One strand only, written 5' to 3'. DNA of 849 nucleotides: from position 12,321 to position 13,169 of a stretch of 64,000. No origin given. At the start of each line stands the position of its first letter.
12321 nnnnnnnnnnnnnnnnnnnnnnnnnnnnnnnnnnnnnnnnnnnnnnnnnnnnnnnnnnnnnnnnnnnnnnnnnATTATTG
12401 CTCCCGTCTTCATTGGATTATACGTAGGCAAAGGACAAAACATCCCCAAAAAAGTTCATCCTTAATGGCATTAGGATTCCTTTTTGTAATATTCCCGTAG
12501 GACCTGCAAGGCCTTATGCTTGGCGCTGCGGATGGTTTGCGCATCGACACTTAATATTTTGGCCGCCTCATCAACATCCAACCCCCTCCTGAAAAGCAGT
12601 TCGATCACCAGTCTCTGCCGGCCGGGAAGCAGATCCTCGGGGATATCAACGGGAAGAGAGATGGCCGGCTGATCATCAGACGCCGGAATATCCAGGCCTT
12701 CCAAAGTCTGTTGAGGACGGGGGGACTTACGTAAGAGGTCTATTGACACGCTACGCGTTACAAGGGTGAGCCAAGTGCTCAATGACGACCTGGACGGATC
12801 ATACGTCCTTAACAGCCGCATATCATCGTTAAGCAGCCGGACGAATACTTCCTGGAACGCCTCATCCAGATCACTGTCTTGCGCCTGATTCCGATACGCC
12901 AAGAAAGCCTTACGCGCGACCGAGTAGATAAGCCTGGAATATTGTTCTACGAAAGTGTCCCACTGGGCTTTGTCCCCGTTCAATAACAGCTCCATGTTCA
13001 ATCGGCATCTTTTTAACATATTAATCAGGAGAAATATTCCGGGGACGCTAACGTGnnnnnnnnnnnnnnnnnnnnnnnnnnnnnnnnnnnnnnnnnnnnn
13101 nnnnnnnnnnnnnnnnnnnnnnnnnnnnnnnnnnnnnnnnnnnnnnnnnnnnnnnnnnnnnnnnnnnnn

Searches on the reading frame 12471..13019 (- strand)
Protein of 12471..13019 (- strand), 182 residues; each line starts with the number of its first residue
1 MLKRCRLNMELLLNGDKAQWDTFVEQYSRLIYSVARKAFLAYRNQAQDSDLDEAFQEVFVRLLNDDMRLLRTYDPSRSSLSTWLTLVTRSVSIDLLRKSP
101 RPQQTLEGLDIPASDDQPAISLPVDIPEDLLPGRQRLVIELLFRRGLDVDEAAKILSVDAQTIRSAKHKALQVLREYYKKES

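Call 43: search_protein_families(library=pfam, proteins=[window:12471-13019:-], max_evalue=0.001)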
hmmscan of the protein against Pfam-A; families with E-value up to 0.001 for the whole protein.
window:12471-13019:- (182 aa): 3 families
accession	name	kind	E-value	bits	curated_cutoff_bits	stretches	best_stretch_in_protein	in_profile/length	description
PF04542.20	Sigma70_r2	-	2.3e-11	43.8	24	1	23-99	1-68/71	Sigma-70 region 2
PF04545.22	Sigma70_r4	-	1.5e-08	34.4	24.1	1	131-176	5-50/50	Sigma-70, region 4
PF08281.18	Sigma70_r4_2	-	6.8e-06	26.1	25.7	1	131-172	11-52/54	Sigma-70, region 4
